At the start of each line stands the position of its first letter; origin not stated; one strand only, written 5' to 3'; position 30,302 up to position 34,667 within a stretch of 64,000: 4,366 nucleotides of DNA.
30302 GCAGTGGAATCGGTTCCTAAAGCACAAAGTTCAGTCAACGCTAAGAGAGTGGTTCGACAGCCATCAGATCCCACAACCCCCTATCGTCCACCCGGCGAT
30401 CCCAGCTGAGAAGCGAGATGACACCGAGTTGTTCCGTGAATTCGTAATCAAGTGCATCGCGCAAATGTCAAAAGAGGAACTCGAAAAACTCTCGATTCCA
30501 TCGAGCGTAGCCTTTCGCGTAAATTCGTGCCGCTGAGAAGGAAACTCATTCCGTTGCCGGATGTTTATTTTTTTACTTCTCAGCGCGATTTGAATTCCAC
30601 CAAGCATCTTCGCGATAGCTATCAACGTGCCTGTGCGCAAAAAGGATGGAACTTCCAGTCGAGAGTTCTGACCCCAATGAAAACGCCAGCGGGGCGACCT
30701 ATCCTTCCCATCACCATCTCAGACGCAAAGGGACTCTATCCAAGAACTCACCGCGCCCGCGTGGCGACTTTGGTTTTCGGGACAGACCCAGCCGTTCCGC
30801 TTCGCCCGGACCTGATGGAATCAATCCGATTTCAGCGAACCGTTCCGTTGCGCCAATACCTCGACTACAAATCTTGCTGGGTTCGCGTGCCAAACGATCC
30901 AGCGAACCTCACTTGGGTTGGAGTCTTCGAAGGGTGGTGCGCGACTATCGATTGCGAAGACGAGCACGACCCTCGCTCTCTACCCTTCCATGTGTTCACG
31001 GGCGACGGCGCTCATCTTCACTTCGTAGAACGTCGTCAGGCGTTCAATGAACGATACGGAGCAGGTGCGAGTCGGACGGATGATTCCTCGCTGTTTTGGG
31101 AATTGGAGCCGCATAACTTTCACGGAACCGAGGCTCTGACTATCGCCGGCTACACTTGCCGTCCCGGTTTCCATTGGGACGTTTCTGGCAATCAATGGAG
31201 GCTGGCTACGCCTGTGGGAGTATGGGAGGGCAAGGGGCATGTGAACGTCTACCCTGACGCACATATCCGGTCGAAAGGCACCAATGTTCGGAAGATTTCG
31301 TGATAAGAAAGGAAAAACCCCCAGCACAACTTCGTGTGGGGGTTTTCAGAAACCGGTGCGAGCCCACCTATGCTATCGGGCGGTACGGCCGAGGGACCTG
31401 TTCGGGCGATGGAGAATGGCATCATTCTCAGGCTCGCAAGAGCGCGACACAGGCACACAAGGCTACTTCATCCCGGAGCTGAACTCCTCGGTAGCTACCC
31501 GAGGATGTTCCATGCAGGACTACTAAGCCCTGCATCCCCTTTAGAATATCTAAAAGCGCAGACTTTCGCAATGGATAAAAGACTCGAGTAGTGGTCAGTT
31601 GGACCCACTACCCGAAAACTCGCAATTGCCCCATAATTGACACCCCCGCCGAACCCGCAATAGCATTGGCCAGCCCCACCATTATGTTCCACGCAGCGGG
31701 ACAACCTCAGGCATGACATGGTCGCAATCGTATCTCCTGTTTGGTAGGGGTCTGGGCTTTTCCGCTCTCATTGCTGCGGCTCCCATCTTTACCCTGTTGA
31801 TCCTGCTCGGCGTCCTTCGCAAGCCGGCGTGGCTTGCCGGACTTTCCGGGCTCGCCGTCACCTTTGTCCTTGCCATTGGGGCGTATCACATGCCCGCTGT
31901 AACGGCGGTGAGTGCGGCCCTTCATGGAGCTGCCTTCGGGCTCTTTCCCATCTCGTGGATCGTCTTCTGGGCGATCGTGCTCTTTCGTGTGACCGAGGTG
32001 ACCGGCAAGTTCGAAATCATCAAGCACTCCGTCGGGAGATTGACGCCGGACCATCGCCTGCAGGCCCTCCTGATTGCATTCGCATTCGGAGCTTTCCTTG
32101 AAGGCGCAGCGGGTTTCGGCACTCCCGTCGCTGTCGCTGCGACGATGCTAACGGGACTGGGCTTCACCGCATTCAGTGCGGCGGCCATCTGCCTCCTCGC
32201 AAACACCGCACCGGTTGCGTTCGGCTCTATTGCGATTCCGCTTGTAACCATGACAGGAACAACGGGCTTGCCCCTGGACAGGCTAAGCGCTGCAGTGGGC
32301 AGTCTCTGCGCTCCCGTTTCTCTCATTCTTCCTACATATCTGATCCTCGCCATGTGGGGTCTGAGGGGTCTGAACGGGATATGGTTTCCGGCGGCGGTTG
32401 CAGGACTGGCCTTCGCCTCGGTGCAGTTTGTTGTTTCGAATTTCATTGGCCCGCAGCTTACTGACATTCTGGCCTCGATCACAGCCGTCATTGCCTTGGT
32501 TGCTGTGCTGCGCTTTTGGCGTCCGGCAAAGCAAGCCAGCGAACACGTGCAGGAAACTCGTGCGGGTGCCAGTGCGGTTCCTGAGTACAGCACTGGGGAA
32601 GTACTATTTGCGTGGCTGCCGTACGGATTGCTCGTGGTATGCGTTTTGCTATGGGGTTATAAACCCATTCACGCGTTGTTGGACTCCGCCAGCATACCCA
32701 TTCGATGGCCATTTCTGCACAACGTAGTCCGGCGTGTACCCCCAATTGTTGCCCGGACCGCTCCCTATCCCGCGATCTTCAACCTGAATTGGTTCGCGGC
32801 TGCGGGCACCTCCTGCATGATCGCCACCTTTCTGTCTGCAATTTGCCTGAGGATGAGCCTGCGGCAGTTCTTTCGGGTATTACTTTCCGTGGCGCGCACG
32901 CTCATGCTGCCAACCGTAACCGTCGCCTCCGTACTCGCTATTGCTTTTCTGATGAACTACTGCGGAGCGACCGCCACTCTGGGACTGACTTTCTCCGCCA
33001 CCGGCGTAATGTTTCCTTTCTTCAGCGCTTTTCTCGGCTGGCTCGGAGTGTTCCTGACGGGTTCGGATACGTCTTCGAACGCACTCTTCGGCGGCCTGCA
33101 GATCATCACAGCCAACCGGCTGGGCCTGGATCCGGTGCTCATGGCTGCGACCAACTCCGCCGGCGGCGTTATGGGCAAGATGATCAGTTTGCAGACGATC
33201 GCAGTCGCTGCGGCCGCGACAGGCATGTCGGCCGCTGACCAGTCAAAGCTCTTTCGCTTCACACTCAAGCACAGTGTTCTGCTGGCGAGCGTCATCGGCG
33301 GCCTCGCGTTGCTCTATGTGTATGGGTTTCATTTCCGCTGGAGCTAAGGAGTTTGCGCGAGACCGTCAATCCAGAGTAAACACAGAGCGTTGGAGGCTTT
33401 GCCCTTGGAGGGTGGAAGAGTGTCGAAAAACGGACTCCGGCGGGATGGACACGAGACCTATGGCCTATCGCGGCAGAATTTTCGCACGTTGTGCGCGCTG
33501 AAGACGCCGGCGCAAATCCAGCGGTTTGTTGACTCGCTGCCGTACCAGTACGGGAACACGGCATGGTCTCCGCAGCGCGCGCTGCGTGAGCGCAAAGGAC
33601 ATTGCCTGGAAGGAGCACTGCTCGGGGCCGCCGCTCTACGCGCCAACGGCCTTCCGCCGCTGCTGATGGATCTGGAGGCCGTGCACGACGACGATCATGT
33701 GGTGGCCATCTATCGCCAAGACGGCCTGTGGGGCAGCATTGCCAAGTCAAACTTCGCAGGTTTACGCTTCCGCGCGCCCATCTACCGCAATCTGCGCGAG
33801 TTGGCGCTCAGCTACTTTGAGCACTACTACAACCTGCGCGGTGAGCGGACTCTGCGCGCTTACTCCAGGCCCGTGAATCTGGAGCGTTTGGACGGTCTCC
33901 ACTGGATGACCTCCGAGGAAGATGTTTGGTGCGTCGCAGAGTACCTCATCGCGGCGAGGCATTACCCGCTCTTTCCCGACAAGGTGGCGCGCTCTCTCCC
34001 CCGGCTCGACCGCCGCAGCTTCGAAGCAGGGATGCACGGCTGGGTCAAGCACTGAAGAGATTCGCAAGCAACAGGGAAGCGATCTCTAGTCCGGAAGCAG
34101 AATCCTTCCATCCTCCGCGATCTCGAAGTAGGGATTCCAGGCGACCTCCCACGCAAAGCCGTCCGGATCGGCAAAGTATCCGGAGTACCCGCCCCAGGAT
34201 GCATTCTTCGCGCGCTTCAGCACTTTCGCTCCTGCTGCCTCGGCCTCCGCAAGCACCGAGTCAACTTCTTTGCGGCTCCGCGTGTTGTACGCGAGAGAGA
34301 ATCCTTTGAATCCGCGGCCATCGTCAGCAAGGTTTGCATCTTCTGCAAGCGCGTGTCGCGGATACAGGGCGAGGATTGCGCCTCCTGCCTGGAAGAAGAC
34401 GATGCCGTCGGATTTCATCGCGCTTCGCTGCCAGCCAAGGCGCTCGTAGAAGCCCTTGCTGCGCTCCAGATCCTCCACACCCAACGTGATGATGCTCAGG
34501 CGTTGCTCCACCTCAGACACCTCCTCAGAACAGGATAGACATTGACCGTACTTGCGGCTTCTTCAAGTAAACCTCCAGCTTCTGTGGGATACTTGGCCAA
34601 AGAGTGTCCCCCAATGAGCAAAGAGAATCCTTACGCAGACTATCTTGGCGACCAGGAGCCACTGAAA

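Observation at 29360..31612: Compositionally foreign two-gene islet: OST-HTH-like protein plus His-motif protein of unknown family (best candidate for an undescribed system)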

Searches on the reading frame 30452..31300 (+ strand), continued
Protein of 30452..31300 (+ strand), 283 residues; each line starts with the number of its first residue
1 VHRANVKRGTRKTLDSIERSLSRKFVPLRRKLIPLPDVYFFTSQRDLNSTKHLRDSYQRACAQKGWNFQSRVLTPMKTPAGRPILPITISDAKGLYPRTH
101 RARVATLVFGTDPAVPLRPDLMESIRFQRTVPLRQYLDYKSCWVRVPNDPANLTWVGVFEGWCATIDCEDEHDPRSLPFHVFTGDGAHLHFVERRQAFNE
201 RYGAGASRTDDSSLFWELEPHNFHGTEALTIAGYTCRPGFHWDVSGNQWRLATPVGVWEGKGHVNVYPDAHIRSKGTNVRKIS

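Call 94: find_encoding_contigs(protein=P0255, flank=8000, max_places=2)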
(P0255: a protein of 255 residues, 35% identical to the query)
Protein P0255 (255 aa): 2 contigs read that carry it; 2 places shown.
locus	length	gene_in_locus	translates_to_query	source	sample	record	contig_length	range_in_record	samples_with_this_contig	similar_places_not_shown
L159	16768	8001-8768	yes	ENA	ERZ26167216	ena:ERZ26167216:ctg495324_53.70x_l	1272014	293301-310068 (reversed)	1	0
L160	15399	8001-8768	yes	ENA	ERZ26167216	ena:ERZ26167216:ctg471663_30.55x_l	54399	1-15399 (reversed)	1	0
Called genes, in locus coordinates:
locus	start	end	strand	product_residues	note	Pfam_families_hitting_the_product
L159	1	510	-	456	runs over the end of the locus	PF07690:MFS_1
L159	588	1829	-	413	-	PF02515:CoA_transf_3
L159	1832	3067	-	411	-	PF02515:CoA_transf_3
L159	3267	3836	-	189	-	PF00300:His_Phos_1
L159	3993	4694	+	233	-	PF04255:DUF433 (weak)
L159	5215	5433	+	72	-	PF09855:Zn_ribbon_13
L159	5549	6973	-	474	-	PF07969:Amidohydro_3 (weak), PF01979:Amidohydro_1, PF07969:Amidohydro_3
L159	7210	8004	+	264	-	-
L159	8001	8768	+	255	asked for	-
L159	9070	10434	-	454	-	PF00083:Sugar_tr (faint), PF07690:MFS_1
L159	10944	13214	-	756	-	PF03235:GmrSD_N, PF04326:SLFN_AlbA_2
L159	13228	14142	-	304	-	PF00106:adh_short, PF08659:KR, PF13561:adh_short_C2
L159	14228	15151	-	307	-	PF00106:adh_short, PF08659:KR, PF13561:adh_short_C2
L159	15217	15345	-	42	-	-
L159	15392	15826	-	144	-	PF01575:MaoC_dehydratas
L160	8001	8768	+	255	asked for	-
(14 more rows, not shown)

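Call 104: search_protein_families(library=pfam, alignment_id=A10, max_evalue=1)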
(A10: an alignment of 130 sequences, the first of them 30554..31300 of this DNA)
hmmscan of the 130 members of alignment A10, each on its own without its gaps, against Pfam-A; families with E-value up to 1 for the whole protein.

A. member 1, window:30554-31300:+ (249 aa): 0 families

B. families by the number of members that match (of 130 scanned): 26 families (the first 25 are shown)
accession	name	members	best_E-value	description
PF15535.12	Ntox37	9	0.013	Bacterial toxin 37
PF15524.11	Ntox17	4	0.0071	Novel toxin 17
PF02951.20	GSH-S_N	2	0.014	Prokaryotic glutathione synthetase, N-terminal domain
PF15942.10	DUF4751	1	0.0013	Domain of unknown function (DUF4751)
PF02272.25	DHHA1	1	0.0073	DHHA1 domain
PF03764.24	EFG_IV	1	0.013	Elongation factor G, domain IV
PF08515.17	TGF_beta_GS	1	0.018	Transforming growth factor beta type I GS-motif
PF12236.14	Head-tail_con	1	0.021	Bacteriophage head to tail connecting protein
PF20180.4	UQCC2_CBP6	1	0.032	Complex III assembly factor UQCC2/CBP6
PF21806.3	DUF6879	1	0.058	Family of unknown function (DUF6879)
PF17910.6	FeoB_Cyto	1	0.072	FeoB cytosolic helical domain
PF12623.12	Hen1_L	1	0.072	RNA repair, ligase-Pnkp-associating, region of Hen1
PF17628.7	IncD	1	0.073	Inclusion membrane protein D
PF08447.18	PAS_3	1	0.076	PAS fold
PF14907.12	NTP_transf_5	1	0.077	Uncharacterised nucleotidyltransferase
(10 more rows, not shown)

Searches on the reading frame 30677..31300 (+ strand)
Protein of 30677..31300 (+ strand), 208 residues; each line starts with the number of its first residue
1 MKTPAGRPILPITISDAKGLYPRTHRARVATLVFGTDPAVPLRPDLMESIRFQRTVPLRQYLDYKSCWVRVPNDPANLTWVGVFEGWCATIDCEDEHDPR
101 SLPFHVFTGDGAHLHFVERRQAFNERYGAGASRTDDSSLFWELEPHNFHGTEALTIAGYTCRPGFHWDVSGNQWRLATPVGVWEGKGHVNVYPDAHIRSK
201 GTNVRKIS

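Call 9: find_homologous_proteins(query=window:30677-31300:+, max_evalue=0.001)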
Query window:30677-31300:+ (208 aa): 29 proteins with E <= 0.001 among 200 candidates.
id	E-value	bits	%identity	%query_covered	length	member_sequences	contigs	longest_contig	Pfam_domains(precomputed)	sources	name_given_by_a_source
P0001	4.9e-123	427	84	100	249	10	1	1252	-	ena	-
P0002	7.8e-120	417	83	100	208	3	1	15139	-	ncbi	-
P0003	1.0e-119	416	83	100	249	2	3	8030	-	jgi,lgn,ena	-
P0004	1.1e-119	416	82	100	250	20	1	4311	-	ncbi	-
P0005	3.1e-113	395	79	100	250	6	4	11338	-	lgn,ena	-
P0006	2.0e-112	392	78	100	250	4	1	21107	-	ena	-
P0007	2.7e-112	392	79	100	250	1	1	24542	-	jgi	jgi:hypothetical protein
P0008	5.9e-111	387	80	100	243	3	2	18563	-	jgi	jgi:hypothetical protein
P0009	1.9e-106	373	75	100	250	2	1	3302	-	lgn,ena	-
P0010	1.7e-104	366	72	100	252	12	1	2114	-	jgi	-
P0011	6.3e-100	351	69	100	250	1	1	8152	-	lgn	-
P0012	5.5e-98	345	67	100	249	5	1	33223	-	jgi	jgi:hypothetical protein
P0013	1.9e-97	343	68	100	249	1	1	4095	-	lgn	-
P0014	2.4e-90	320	62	100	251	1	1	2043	-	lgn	-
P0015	1.7e-83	298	59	100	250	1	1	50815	-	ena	-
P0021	5.4e-66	240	52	93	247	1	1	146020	-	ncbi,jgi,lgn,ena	jgi:hypothetical protein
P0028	8.7e-39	151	40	98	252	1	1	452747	-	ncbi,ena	-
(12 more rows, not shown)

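Call 12: find_encoding_contigs(protein=P0028, flank=8000, max_places=3)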
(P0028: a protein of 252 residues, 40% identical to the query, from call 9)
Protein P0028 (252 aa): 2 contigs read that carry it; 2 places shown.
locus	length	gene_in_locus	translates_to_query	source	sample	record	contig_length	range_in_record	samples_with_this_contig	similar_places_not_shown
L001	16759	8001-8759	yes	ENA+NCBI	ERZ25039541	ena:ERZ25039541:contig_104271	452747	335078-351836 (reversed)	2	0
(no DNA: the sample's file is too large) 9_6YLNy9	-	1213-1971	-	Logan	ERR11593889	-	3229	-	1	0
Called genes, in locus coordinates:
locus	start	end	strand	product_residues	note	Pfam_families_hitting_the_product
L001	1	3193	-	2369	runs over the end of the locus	PF00501:AMP-binding, PF23024:AMP-dom_DIP2-like, PF00550:PP-binding, PF00668:Condensation, PF00501:AMP-binding, PF13193:AMP-binding_C, PF00550:PP-binding, PF13469:Sulfotransfer_3, +1 more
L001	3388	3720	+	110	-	-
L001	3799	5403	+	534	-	-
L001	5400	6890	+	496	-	PF07992:Pyr_redox_2 (weak), PF01266:DAO, PF01946:Thi4 (weak), PF13450:NAD_binding_8, PF01593:Amino_oxidase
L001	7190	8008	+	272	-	-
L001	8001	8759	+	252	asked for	-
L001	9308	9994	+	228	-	-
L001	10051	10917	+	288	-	PF05960:DUF885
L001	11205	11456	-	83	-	-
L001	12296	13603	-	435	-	PF22621:CurL-like_PKS_C, PF22336:RhiE-like_linker, PF00698:Acyl_transf_1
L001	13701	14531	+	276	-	PF05175:MTS (weak), PF02353:CMAS, PF13489:Methyltransf_23, PF01209:Ubie_methyltran, PF13847:Methyltransf_31, PF08241:Methyltransf_11, PF08242:Methyltransf_12, PF13649:Methyltransf_25, +1 more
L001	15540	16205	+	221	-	-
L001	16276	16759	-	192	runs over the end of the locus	PF13302:Acetyltransf_3, PF00583:Acetyltransf_1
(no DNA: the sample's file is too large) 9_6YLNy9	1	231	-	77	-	?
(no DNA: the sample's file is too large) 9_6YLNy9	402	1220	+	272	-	-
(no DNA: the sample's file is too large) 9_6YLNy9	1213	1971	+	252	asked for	-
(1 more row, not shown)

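Call 13: find_encoding_contigs(protein=P0021, flank=8000, max_places=3)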
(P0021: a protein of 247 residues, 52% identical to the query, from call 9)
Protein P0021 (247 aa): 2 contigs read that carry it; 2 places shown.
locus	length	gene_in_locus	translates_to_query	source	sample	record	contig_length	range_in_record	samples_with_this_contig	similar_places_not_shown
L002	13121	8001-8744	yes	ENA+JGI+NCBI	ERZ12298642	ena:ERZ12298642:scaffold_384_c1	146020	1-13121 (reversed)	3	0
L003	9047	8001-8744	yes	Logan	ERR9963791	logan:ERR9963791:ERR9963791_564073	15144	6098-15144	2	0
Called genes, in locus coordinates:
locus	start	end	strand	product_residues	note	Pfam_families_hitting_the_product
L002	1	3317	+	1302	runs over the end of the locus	PF02384:N6_Mtase (faint), PF07669:Eco57I (weak), PF18135:Type_ISP_C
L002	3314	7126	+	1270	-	PF13604:AAA_30, PF01443:Viral_helicase1 (weak), PF13245:AAA_19, PF13401:AAA_22 (weak), PF13086:AAA_11 (weak), PF01443:Viral_helicase1 (weak), PF13538:UvrD_C_2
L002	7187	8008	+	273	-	-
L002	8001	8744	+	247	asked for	-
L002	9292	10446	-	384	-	-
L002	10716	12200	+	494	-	PF27155:Y4rL_C, PF22483:Mu-transpos_C_2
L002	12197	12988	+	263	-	PF01695:IstB_IS21, PF00308:Bac_DnaA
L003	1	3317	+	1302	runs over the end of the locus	PF02384:N6_Mtase (faint), PF07669:Eco57I (weak), PF18135:Type_ISP_C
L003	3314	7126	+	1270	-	PF13604:AAA_30, PF01443:Viral_helicase1 (weak), PF13245:AAA_19, PF13401:AAA_22 (weak), PF13086:AAA_11 (weak), PF01443:Viral_helicase1 (weak), PF13538:UvrD_C_2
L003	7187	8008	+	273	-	-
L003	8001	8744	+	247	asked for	-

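Call 72: find_encoding_contigs(protein=P0015, flank=10000, max_places=2)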
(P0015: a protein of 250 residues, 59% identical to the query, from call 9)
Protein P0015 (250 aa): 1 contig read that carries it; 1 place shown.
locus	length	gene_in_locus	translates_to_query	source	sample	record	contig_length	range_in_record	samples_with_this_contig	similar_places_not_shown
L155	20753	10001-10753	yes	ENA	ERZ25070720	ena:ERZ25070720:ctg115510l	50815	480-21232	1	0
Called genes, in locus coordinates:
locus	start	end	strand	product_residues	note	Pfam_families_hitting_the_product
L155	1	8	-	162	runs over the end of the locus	?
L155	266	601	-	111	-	-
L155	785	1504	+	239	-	PF02586:SRAP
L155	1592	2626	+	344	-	PF01068:DNA_ligase_A_M, PF04679:DNA_ligase_A_C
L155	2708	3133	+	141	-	PF00717:Peptidase_S24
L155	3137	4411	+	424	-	PF00817:IMS, PF11799:IMS_C, PF13438:DUF4113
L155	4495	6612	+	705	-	PF01555:N6_N4_Mtase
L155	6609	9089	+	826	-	PF04851:ResIII, PF18766:SWI2_SNF2 (weak), PF27151:YagJ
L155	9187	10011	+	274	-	-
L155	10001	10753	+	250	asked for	-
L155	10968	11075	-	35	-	-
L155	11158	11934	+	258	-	PF03167:UDG (weak)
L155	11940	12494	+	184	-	-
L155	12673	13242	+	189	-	PF00239:Resolvase, PF02796:HTH_7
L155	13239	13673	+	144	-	-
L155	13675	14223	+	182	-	PF02417:Chromate_transp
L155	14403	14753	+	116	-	PF02417:Chromate_transp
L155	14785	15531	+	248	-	PF01925:TauE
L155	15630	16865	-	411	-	PF07690:MFS_1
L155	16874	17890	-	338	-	PF00044:Gp_dh_N, PF02800:Gp_dh_C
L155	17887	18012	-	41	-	-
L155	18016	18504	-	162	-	PF01451:LMWPc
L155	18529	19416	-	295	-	PF01135:PCMT (weak), PF13489:Methyltransf_23, PF01209:Ubie_methyltran, PF06325:PrmA (weak), PF13847:Methyltransf_31, PF08241:Methyltransf_11, PF08242:Methyltransf_12, PF13649:Methyltransf_25, +1 more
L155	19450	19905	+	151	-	PF01022:HTH_5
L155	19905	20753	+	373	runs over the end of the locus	PF01758:SBF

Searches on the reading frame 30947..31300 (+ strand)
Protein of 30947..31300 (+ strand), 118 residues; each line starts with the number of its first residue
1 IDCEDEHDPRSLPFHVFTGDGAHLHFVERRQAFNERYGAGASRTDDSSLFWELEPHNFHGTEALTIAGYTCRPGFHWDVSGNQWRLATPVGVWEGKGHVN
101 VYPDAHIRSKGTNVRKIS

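Call 109: search_protein_families(library=pfam, alignment_id=A13, max_evalue=1)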
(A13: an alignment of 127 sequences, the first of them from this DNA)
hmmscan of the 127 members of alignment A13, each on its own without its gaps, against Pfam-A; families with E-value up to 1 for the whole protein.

A. member 1, seq(118 aa): 0 families

B. families by the number of members that match (of 127 scanned): 18 families
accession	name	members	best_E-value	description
PF15535.12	Ntox37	15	0.003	Bacterial toxin 37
PF15524.11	Ntox17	6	0.0014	Novel toxin 17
PF20180.4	UQCC2_CBP6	1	0.01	Complex III assembly factor UQCC2/CBP6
PF01593.30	Amino_oxidase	1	0.027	Flavin containing amine oxidoreductase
PF21806.3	DUF6879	1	0.036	Family of unknown function (DUF6879)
PF25564.1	DUF7933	1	0.056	Domain of unknown function (DUF7933)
PF08039.16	Mit_proteolip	1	0.067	Mitochondrial proteolipid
PF13876.11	Phage_gp49_66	1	0.068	Phage protein (N4 Gp49/phage Sf6 gene 66) family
PF11653.13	VirionAssem_T7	1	0.11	Bacteriophage T7 virion assembly protein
PF10467.15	Inhibitor_I48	1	0.12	Peptidase inhibitor clitocypin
PF23505.1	YqgG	1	0.14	YqgG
PF14376.11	Haem_bd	1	0.15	Haem-binding domain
PF08786.17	DcrB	1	0.15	DcrB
PF04265.19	TPK_B1_binding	1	0.17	Thiamin pyrophosphokinase, vitamin B1 binding domain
PF03764.24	EFG_IV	1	0.19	Elongation factor G, domain IV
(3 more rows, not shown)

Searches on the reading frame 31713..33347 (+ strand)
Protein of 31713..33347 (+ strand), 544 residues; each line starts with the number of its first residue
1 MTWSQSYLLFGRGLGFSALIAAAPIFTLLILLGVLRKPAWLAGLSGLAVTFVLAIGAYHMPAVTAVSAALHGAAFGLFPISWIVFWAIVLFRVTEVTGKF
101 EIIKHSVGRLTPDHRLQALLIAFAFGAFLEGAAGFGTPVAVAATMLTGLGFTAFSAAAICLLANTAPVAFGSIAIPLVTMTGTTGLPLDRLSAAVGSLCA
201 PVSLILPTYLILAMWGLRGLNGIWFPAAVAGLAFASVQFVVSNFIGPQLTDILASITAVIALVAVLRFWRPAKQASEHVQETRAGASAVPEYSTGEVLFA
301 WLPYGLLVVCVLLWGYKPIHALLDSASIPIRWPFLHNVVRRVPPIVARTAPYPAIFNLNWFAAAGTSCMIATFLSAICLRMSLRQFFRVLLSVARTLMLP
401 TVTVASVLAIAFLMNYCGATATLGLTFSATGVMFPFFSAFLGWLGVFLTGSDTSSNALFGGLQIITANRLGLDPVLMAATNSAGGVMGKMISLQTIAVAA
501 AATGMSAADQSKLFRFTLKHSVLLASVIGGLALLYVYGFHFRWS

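Call 111: search_protein_families(library=pfam, proteins=[window:31713-33344:+], max_evalue=0.00001)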
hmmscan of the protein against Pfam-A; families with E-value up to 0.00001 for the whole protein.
window:31713-33344:+ (544 aa): 1 family
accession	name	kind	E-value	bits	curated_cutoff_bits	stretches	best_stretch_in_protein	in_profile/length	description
PF02652.20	Lactate_perm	-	5.4e-146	487.8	27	1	17-533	2-520/522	L-lactate permease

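Call 112: find_encoding_contigs(protein=window:31713-33347:+, flank=6000, max_places=6)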
Protein window:31713-33347:+ (544 aa): 2 contigs read that carry it; 2 places shown.
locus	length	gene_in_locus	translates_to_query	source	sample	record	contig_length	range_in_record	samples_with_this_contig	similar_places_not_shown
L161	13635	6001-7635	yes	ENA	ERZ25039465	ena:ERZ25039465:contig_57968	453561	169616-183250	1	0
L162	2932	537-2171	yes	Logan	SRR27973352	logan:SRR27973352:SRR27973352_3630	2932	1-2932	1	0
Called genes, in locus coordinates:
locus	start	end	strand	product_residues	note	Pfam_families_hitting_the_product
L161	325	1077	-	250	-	-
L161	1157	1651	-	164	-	-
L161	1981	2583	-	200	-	PF08529:NusA_N (weak), PF00575:S1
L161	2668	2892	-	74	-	PF08529:NusA_N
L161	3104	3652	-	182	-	PF02576:RimP_N (faint)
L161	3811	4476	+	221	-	-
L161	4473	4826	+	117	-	-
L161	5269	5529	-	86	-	-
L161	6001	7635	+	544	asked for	PF02652:Lactate_perm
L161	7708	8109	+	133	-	-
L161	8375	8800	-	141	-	PF00903:Glyoxalase, PF12681:Glyoxalase_2 (weak), PF22677:Ble-like_N (weak)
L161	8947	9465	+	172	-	PF12867:DinB_2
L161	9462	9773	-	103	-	-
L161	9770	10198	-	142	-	-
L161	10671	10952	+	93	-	PF00571:CBS (weak)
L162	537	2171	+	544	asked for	PF02652:Lactate_perm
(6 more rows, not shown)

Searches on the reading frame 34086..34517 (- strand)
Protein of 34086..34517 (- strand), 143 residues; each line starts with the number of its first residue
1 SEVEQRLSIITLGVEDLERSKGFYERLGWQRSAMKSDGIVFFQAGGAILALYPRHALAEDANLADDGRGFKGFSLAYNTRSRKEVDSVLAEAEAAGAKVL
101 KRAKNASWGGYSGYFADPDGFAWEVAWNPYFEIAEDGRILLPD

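Call 111: search_protein_families(library=pfam, proteins=[window:34086-34517:-], max_evalue=0.00001)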
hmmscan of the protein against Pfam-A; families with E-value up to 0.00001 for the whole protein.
window:34086-34517:- (143 aa): 2 families
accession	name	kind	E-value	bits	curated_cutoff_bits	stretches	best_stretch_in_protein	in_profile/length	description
PF00903.31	Glyoxalase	-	6e-15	56.1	20.6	1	8-125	3-121/121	Glyoxalase/Bleomycin resistance protein/Dioxygenase superfamily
PF22677.2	Ble-like_N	-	4.3e-06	26.8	24.5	1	12-44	7-40/41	Bleomycin resistance protein-like N-terminal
